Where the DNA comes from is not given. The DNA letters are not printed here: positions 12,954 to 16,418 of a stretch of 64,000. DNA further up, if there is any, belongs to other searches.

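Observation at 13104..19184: Tandem pair of about 1000-residue proline-free coiled-coil proteins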

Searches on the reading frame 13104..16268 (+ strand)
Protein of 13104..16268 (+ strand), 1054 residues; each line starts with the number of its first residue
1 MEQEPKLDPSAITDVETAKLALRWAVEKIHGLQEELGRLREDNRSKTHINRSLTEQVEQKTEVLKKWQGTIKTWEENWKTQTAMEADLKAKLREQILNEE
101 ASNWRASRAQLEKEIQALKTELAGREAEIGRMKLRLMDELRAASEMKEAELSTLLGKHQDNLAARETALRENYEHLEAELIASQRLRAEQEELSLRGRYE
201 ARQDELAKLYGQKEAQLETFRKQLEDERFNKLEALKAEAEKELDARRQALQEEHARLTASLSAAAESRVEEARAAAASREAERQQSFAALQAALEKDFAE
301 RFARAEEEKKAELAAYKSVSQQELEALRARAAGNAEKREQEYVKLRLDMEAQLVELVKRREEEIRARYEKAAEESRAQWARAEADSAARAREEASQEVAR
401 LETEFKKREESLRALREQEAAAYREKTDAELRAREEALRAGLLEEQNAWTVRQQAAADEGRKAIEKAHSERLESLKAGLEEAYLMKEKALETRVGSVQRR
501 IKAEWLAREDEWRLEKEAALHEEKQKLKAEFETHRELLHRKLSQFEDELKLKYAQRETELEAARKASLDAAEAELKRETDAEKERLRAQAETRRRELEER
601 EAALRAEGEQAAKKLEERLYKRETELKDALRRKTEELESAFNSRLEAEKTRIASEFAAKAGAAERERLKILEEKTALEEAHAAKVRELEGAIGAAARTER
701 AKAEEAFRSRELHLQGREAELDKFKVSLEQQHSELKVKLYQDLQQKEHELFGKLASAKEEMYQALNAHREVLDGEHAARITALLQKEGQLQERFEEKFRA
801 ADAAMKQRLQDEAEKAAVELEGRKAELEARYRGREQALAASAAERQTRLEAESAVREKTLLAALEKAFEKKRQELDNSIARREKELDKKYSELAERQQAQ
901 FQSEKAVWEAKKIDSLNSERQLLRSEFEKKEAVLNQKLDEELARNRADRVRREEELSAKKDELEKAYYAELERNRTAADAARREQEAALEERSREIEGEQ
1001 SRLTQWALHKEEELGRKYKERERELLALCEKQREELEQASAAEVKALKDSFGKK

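Call 6: search_protein_families(library=pfam, proteins=[window:13104-16268:+], max_evalue=1)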
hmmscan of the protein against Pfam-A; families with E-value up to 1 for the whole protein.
window:13104-16268:+ (1054 aa): 1 family
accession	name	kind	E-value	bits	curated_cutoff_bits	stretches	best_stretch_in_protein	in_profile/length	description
PF06005.17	ZapB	-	0.00024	22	31.5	1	25-72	16-63/71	Cell division protein ZapB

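Call 12: find_homologous_proteins(query=window:13104-16268:+)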
Query window:13104-16268:+ (1054 aa): 14 proteins with E <= 0.001 among 8000 candidates.
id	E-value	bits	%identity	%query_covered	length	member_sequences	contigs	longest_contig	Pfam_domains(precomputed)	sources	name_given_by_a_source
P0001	5.6e-296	1003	58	95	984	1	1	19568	-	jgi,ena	-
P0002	6.0e-218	745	71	53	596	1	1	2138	-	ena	-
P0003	7.8e-209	715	46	97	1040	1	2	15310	-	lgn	-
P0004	3.2e-205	703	45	100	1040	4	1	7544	-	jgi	-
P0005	6.8e-197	675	45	98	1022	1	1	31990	-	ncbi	-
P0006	3.6e-183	630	44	98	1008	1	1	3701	-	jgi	jgi:hypothetical protein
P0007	1.6e-167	578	41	97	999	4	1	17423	-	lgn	-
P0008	6.7e-161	556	46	78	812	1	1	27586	-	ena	-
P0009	3.6e-145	504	44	61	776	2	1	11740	-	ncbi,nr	ncbi:MAG: hypothetical protein KKH28_03255, partial [Elusimicrobia bacterium]|nr:hypothetical protei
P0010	9.2e-141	489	33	45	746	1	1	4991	-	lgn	-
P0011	3.2e-138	481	44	76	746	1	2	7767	-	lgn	-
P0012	1.6e-137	479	43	76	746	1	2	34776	-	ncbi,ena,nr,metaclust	ncbi:MAG: hypothetical protein A3J79_14475 [Elusimicrobia bacterium RIFOXYB2_FULL_62_6]|nr:MAG: hypo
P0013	4.5e-135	471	43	75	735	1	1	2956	-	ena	-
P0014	5.9e-126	440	47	58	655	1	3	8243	-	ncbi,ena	-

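Call 24: search_protein_families(library=ncbifam, proteins=[window:13104-16268:+], max_evalue=1)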
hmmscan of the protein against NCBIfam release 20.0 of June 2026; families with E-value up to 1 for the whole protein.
window:13104-16268:+ (1054 aa): 0 families

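Call 46: search_protein_representatives(alignment_id=A3)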
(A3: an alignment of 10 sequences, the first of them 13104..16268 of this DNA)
Query: 10 sequences, 1040 profile positions. Proteins with E-value up to 0.001 (for the whole library): 53; up to 1e-10: 40; up to 1e-30: 18. The best 53 are listed.
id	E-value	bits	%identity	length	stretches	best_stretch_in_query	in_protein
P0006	0.0e+00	1543.3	-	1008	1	15-1040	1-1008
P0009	0.0e+00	1107.9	-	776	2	1-588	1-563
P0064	8.6e-278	941.0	-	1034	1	1-1039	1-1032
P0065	1.1e-124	434.2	-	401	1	603-998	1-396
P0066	1.7e-124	433.5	-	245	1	1-239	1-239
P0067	1.7e-103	364.0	-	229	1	1-194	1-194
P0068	1.8e-60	221.6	-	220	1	832-1039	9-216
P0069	1.3e-57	212.1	-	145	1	1-99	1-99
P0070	5.9e-52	193.4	-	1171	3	7-183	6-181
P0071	4.9e-46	173.8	-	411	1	601-951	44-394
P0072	5.7e-43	163.6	-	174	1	1-81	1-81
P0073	2.4e-41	158.2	-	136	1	869-994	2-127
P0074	1.0e-37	146.2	-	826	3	5-184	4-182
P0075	1.4e-37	145.8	-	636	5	1-183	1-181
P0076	9.0e-35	136.5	-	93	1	9-73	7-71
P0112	4.7e-04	34.8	-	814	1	4-61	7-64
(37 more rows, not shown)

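Call 48: find_encoding_contigs(protein=P0070, flank=10000, max_places=2)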
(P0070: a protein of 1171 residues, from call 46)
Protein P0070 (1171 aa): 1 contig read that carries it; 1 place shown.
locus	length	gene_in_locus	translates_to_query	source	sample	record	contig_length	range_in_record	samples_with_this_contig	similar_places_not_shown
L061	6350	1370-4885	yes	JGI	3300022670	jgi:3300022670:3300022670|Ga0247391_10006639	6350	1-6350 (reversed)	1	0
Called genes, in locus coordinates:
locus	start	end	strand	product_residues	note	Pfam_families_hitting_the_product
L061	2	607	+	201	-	?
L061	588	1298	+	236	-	PF13641:Glyco_tranf_2_3, PF00535:Glycos_transf_2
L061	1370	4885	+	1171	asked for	-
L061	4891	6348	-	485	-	?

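Call 49: find_encoding_contigs(protein=P0112, flank=10000, max_places=2)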
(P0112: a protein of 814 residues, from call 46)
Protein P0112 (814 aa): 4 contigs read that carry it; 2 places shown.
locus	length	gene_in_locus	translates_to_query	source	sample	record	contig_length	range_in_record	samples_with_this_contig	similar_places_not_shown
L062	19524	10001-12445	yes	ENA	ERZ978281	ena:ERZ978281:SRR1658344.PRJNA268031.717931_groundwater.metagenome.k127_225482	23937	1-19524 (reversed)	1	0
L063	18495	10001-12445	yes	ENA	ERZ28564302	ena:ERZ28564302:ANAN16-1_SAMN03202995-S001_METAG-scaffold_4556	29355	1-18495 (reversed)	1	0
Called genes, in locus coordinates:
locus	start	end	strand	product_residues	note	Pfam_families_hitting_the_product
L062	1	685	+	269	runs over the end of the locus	PF01066:CDP-OH_P_transf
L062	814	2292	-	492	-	PF00133:tRNA-synt_1, PF01406:tRNA-synt_1e, PF09334:tRNA-synt_1g, PF00133:tRNA-synt_1, PF01406:tRNA-synt_1e (weak)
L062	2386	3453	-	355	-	PF13177:DNA_pol3_delta2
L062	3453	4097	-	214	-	PF13521:AAA_28 (weak), PF02223:Thymidylate_kin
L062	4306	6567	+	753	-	PF01564:Spermine_synth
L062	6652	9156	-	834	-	PF00317:Ribonuc_red_lgN, PF02867:Ribonuc_red_lgC, PF12637:TSCPD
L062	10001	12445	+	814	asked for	-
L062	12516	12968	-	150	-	PF07963:N_methyl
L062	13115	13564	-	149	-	PF07963:N_methyl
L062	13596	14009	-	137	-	-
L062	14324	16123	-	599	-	-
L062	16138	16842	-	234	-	PF00072:Response_reg, PF00486:Trans_reg_C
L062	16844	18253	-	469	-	PF00672:HAMP, PF00512:HisKA, PF02518:HATPase_c, PF13589:HATPase_c_3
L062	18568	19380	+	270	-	-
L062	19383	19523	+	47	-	?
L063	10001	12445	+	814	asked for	-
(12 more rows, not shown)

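Call 80: predict_structure(alignment_id=A3)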
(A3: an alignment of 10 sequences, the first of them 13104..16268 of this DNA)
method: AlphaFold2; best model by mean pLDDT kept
length: 1054 residues; sequences in the alignment: 10
mean_pLDDT: 66.0   pTM: 0.22
mean pLDDT of the five models: 66.0, 62.5, 62.3, 59.9, 53.2
residues with pLDDT >= 90: 0; 70-90: 387; 50-70: 622; < 50: 45
segments of 3 or more residues with pLDDT < 50: 1-4, 6-8, 254-282
pLDDT, mean of each block of 10 residues (from residue 1): 46 60 73 72 73 77 79 80 77 78 77 80 75 70 64 63 64 67 66 65 69 73 74 65 58 48 37 42 52 58 58 64 68 68 76 74 71 68 68 69 69 53 50 57 63 64 69 68 66 69 74 75 74 72 65 57 56 61 62 63 63 66 66 65 62 54 55 58 61 62 63 68 71 71 69 68 66 64 70 72 72 70 66 58 54 53 58 60 56 58 63 67 69 71 70 68 72 73 75 76 78 77 79 77 66 50
secondary structure, 60 per line:
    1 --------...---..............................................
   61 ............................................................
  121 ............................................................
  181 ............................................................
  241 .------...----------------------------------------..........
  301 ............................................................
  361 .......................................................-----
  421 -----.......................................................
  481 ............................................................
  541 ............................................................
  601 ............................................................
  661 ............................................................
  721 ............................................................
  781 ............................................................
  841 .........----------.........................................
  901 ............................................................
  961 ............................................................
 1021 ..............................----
elements in order (helices of 4 or more, strands of 3 or more residues): H15-241 H291-415 H426-849 H860-1050

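Call 92: search_solved_structures(query=A2, max_evalue=0.01)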
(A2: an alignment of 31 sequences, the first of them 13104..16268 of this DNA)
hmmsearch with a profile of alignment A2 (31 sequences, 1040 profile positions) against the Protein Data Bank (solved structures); distinct sequences matched with E-value up to 0.01: 12.
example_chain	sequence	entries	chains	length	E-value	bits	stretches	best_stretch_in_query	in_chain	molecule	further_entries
3s84_A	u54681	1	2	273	5.3e-05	24.5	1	406-666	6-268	Apolipoprotein A-IV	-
2msc_A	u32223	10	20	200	0.00019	22.7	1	555-700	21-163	Apolipoprotein A-I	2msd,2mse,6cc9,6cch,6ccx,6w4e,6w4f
6pts_A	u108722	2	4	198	0.00019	22.7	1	555-700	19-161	Apolipoprotein A-I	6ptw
6clz_B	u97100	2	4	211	0.00044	21.4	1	197-325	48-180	Apolipoprotein A-I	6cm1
1av1_A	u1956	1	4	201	0.00048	21.3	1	555-700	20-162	APOLIPOPROTEIN A-I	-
4v6m_A0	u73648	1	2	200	0.00049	21.3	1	555-700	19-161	Apolipoprotein A-I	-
9hx4_F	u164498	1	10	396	0.00054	21.1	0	556-733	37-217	Apolipoprotein A-IV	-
3k2s_A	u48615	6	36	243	0.00057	21.1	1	554-700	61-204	Apolipoprotein A-I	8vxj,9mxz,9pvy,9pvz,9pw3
7kjr_C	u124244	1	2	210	0.00082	20.5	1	556-700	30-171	Apolipoprotein A-I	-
8eqs_C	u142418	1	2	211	0.00083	20.5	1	556-700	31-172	Apolipoprotein A-I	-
1ya9_A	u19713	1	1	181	0.0058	17.7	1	527-655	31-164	Apolipoprotein E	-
2n5e_A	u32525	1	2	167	0.0072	17.4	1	559-685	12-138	Apolipoprotein A-I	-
